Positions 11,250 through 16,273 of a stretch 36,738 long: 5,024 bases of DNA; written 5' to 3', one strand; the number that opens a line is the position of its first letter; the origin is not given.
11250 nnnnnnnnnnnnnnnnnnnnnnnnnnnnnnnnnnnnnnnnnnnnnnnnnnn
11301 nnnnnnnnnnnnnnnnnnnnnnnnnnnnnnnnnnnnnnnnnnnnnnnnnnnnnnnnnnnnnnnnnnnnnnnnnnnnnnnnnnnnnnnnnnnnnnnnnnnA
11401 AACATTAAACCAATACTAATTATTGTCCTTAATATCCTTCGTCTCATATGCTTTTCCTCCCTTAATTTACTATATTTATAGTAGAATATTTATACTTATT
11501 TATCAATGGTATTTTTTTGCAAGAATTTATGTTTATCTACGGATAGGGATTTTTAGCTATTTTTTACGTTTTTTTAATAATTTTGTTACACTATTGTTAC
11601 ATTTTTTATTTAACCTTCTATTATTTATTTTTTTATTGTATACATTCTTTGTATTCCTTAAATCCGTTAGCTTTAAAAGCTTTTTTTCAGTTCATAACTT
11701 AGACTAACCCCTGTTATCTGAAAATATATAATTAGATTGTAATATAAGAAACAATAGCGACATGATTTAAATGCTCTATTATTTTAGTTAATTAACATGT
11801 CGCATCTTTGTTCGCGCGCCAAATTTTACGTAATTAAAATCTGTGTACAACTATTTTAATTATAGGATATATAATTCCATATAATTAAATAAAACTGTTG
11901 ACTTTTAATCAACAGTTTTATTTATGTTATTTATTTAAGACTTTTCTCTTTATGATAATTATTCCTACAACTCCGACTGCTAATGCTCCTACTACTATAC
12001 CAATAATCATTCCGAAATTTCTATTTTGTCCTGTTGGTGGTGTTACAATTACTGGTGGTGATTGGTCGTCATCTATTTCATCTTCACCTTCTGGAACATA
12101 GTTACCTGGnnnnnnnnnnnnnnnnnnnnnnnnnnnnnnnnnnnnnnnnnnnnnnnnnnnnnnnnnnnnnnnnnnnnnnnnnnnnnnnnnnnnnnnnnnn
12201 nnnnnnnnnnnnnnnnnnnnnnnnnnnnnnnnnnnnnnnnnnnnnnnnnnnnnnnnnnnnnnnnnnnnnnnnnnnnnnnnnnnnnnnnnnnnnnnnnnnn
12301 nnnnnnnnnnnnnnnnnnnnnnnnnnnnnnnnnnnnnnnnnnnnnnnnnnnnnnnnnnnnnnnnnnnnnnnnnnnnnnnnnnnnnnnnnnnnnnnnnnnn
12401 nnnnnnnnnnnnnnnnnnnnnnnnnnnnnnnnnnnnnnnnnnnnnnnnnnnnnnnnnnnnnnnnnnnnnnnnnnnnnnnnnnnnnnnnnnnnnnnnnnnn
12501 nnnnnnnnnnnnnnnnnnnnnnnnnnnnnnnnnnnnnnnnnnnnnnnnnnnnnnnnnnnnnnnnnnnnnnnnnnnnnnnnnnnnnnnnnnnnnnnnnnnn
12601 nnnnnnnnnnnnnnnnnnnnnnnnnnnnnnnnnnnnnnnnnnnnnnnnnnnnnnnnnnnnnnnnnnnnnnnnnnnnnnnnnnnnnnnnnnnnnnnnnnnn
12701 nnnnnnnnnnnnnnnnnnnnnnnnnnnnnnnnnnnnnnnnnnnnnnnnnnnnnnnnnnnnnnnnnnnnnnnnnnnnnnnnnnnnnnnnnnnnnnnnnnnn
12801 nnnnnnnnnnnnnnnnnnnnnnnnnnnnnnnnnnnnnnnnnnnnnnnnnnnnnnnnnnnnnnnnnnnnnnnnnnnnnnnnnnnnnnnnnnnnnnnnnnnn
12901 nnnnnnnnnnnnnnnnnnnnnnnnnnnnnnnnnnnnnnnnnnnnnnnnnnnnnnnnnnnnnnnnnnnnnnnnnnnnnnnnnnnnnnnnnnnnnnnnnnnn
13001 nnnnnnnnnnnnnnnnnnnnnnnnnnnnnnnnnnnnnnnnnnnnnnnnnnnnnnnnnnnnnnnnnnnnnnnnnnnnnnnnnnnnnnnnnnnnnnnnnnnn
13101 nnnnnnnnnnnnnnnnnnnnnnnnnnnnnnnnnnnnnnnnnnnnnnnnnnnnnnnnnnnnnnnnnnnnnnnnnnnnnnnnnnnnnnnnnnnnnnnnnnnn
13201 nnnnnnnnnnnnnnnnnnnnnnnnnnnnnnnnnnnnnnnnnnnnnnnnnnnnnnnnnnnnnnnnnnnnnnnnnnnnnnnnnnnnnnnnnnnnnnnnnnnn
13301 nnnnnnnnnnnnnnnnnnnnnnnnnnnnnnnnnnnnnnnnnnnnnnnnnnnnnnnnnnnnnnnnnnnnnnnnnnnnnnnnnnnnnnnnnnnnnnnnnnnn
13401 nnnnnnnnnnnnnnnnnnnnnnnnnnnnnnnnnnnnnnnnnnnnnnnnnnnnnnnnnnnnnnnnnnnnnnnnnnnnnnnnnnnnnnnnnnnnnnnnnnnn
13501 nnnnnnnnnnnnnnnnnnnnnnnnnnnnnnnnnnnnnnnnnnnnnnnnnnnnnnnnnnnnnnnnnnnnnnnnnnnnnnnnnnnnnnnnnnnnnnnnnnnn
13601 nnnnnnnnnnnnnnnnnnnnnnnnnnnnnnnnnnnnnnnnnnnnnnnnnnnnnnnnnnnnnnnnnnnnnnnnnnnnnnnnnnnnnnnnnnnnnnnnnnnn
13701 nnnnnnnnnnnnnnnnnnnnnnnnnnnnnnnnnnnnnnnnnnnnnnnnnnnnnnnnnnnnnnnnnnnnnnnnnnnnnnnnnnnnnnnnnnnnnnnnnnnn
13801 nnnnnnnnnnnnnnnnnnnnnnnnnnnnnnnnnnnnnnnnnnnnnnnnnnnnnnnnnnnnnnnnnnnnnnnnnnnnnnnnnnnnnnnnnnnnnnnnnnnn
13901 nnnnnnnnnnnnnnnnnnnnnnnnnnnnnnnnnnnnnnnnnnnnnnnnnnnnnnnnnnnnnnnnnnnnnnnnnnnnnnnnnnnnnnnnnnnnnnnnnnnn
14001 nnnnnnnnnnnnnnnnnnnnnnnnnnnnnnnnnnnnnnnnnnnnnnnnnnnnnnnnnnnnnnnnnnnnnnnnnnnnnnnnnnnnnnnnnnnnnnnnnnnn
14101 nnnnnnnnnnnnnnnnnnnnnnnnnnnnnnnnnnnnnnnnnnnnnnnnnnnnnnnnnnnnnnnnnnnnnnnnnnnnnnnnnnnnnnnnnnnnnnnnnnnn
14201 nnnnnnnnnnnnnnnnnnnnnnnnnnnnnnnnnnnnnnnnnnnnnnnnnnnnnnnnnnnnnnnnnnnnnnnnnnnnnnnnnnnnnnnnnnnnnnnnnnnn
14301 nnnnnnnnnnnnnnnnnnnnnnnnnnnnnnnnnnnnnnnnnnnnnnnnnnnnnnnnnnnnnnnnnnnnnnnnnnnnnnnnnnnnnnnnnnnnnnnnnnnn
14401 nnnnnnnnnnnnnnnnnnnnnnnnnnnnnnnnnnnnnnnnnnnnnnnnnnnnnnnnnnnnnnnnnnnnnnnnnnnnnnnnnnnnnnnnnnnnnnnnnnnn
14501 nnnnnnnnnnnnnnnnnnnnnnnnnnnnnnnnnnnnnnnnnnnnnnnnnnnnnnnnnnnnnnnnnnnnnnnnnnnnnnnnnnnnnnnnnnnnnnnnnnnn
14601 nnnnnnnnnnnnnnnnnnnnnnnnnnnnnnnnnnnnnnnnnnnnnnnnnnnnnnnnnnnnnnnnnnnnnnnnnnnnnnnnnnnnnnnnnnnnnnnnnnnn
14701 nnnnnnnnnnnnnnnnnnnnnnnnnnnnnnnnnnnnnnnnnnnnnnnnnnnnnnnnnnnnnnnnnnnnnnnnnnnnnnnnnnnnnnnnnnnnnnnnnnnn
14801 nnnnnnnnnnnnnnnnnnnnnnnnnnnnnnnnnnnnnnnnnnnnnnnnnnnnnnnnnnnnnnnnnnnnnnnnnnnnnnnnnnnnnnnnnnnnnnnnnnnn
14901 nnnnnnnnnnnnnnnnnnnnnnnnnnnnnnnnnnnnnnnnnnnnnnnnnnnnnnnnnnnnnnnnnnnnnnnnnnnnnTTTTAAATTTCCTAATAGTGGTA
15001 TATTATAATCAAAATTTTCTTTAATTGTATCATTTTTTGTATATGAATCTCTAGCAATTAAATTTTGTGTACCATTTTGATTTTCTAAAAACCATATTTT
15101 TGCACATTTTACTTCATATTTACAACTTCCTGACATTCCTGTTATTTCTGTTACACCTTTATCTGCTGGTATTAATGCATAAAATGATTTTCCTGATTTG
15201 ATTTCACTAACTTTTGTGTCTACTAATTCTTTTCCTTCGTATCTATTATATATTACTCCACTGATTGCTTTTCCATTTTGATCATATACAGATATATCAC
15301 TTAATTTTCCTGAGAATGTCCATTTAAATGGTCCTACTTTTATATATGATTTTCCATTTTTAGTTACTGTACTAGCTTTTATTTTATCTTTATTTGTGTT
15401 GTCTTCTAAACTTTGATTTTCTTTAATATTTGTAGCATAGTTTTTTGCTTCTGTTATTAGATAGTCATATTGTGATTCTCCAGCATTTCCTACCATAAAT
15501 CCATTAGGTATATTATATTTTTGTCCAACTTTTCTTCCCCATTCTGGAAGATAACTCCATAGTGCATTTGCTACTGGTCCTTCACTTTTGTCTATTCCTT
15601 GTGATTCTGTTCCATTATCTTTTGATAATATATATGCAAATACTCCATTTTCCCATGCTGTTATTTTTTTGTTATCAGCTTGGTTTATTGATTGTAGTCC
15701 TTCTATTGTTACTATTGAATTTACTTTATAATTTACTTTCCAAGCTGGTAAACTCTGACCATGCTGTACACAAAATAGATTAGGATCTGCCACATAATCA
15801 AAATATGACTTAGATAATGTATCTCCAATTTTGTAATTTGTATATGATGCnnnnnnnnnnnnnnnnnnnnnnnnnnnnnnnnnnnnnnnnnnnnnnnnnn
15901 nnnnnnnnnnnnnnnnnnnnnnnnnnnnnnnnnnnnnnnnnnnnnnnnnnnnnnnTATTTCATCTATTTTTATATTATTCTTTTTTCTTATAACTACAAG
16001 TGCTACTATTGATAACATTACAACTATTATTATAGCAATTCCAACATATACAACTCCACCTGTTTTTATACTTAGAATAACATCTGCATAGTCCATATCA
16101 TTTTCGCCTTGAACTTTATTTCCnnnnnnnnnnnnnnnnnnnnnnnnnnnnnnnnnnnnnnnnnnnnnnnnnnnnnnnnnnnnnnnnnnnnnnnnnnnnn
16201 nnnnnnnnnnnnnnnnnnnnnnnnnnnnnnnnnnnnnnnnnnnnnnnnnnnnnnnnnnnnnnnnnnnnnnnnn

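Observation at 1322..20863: Tandem duplication of a two-gene module encoding four giant sortase-substrate surface proteins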

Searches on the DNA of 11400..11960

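Call 55: search_rna_families(source=window, start=11400, end=11960, threshold=evalue, max_evalue=1)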
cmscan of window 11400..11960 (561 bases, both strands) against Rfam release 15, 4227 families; matches with E-value up to 1: 0.
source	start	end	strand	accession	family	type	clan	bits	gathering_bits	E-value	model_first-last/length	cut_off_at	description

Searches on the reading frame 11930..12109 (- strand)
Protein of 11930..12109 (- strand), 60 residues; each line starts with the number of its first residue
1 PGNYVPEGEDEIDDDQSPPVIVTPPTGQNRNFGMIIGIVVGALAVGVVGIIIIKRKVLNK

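Call 53: search_protein_families(library=ncbifam, proteins=[window:11930-12109:-], max_evalue=10)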
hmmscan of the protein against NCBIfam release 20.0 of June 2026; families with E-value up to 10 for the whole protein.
seq(60 aa): 4 families
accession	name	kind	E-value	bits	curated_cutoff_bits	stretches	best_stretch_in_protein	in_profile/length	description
TIGR01167.1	LPXTG_anchor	domain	0.021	15.5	15.9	1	26-56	5-32/34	LPXTG cell wall anchor domain-containing protein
NF053524.1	thylo_ssl2009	equivalog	0.091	13.5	58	1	32-56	9-33/90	ssl2009 family thylakoid membrane protein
NF033761.1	gliding_GltJ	equivalog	0.17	10.9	450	1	23-52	361-390/671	adventurous gliding motility protein GltJ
NF033846.1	Rumino_NPXTG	domain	0.58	10.5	23.5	1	34-56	6-29/30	NPXTG-anchored protein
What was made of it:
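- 11930..12046 (-): T1 C-terminal sorting-like signal (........, membrane helix, KRK tail). TIGR01167 scores 15.5 against a cutoff of 15.9 (call 53).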

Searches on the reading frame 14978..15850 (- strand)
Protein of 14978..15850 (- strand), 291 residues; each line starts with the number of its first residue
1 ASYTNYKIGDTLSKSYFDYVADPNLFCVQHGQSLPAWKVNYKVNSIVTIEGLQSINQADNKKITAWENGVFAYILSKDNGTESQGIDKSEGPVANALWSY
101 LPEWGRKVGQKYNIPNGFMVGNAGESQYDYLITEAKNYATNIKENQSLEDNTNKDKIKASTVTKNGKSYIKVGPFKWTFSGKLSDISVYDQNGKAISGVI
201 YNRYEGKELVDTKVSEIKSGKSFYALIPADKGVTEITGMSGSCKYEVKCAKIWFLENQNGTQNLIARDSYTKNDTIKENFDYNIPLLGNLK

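Call 34: search_solved_structures(query=A1, max_evalue=10, show_alignments=2)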
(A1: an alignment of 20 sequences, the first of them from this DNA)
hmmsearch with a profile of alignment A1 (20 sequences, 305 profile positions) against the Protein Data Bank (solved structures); distinct sequences matched with E-value up to 10: 0.

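Call 41: predict_structure(alignment_id=A1)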
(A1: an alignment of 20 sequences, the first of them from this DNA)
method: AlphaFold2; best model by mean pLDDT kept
length: 291 residues; sequences in the alignment: 20
mean_pLDDT: 90.2   pTM: 0.78
mean pLDDT of the five models: 90.2, 89.4, 88.9, 88.7, 88.6
residues with pLDDT >= 90: 204; 70-90: 73; 50-70: 11; < 50: 3
segments of 3 or more residues with pLDDT < 50: 289-291
pLDDT, mean of each block of 10 residues (from residue 1): 88 90 89 85 96 95 96 92 67 92 94 88 83 93 78 94 92 94 95 96 92 94 95 94 93 93 93 92 78 39
secondary structure, 60 per line:
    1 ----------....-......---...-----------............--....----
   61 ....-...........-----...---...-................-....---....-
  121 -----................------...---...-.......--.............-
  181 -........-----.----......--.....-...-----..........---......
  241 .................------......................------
elements in order: E11-14 H16-21 E25-27 E39-50 E53-56 E61-64 H66-76 H92-107 H109-112 H116-119 H126-141 E148-150 E158-164 E167-179 E182-189 E200-205 E208-212 E222-228 E235-257 E264-285
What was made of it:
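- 14978..15850 (-): T1 thioester-domain coding region (aa 28-318). Cys54 is the codon at 15770-15772 and Gln289 the codon at 15065-15067. AlphaFold pLDDT 90.2 (call 41).
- On Thioester-domain (TED) / TIE adhesins: AlphaFold pLDDT 90.2, and the order of secondary-structure elements fits (call 41).
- The predicted topology is strands and helices, then a β-sandwich insert, then a long hairpin (call 41).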

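Call 44: fold_search(model_id=the predicted structure, library=pdb)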
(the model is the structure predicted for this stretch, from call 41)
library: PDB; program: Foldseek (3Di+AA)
matches with E <= 10: 683; with E <= 0.001: 5
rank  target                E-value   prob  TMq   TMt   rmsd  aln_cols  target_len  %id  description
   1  6fwy_A                4.3e-07  1.00  0.29  0.30  10.3       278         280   12  Thioester domain of the Enterococcus faecium TIE86 protein (released 2018-08-08)
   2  6fwy_C                6.8e-07  1.00  0.28  0.29  10.4       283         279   13  Thioester domain of the Enterococcus faecium TIE86 protein (released 2018-08-08)
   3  6fwv_A                1.1e-04  0.99  0.30  0.21   9.9       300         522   12  The Bacillus anthracis TIE protein (released 2018-08-08)
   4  6fwv_B                1.3e-04  0.97  0.27  0.20  11.8       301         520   12  The Bacillus anthracis TIE protein (released 2018-08-08)
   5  6m86                  6.1e-04  0.51  0.14  0.13  23.4       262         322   10  Crystal Structure of Inward Rectifier Kir2.2 Force Open Mutant (released 2019-09-04)
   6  9nms_A                1.3e-03  0.44  0.13  0.12  22.4       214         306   10  R162Q mutant of inwardly rectifying potassium channel Kir7.1 (released 2026-01-28)
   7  3spc                  1.6e-03  0.54  0.14  0.13  23.0       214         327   10  Inward rectifier potassium channel Kir2.2 in complex with dioctanoylglycerol pyrophosphate (DGPP) (released 2011-08-24)
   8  9pr5_A                1.9e-03  0.38  0.13  0.13  23.3       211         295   11  Cryo-EM structure of the human inward-rectifier potassium 7.1 channel (Kir7.1) extended state (released 2026-02-25)
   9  2wll_A                2.6e-03  0.57  0.14  0.15  20.3       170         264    8  POTASSIUM CHANNEL FROM BURKHOLDERIA PSEUDOMALLEI (released 2010-06-09)
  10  7adi_A                2.6e-03  0.30  0.13  0.14  22.0       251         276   10  KirBac3.1 W46R: role of a highly conserved tryptophan at the membrane-water interface of Kir channel (released 2022-01-12)
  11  3sph                  2.9e-03  0.47  0.14  0.13  22.0       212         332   11  Inward rectifier potassium channel Kir2.2 I223L mutant in complex with PIP2 (released 2011-08-24)
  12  9nmt_A                3.3e-03  0.23  0.11  0.11  23.5       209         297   10  ML418 bound inwardly rectifying potassium channel Kir7.1 R162Q mutant (released 2026-01-28)
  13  7zdz_C                3.4e-03  0.60  0.16  0.15  22.9       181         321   10  Cryo-EM structure of the human inward-rectifier potassium 2.1 channel (Kir2.1) (released 2022-09-28)
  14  3spi                  4.6e-03  0.33  0.15  0.13  23.1       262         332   10  Inward rectifier potassium channel Kir2.2 in complex with PIP2 (released 2011-08-24)
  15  1u4e                  4.8e-03  0.63  0.14  0.19  19.8       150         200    9  Crystal Structure of Cytoplasmic Domains of GIRK1 channel (released 2005-03-08)
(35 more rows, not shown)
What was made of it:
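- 14978..15850 (-): Foldseek top hits are 6fwy and 6fwv (call 44).
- On Thioester-domain (TED) / TIE adhesins: The top four Foldseek PDB hits are class II TEDs, E 4e-7 to 1e-4 (call 44).
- Closest known: TIE proteins with class II thioester domains. Same: These structures are the best Foldseek hits (call 44).
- The four best Foldseek hits are class II thioester domains 6fwy and 6fwv, E 4e-7 to 1e-4, probability 0.97-1.0 (call 44).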

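Call 63: search_protein_families(library=pfam, proteins=[window:14978-15850:-], max_evalue=1)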
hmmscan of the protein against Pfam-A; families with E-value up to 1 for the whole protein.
seq(291 aa): 0 families
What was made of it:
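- On Thioester-domain (TED) / TIE adhesins: Caveats: TM about 0.3, and the Pfam TED model and PDB sequence searches are negative (calls 34, 63).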

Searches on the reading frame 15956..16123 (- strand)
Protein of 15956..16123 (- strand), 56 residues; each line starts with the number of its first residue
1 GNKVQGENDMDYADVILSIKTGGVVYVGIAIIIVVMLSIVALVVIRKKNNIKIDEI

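Call 53: search_protein_families(library=ncbifam, proteins=[window:15956-16123:-], max_evalue=10)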
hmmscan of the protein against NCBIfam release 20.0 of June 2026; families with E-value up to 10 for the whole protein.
seq(56 aa): 5 families
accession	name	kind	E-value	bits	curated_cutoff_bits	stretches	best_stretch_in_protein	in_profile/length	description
TIGR01167.1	LPXTG_anchor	domain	0.0095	16.6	15.9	1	20-50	4-34/34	LPXTG cell wall anchor domain-containing protein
NF045529.2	Heimdall-CTERM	domain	0.073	13.5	24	1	31-49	8-26/26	Heimdall-CTERM domain-containing surface protein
NF003410.0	PRK04778.1-4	equivalog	0.44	9.2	754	1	20-55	2-37/575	septation ring formation regulator EzrA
NF033507.3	Loki-CTERM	subfamily_domain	0.56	10.6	19.9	1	30-49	7-25/27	Loki-CTERM sorting domain-containing protein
NF003407.0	PRK04778.1-1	equivalog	1.3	7.4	913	1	22-54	3-35/574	septation ring formation regulator EzrA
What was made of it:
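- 15956..16075 (-): R1 C-terminal sorting-like signal (LSIKTGG, membrane helix, RKK tail). TIGR01167 scores 16.6 against a cutoff of 15.9 (call 53).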
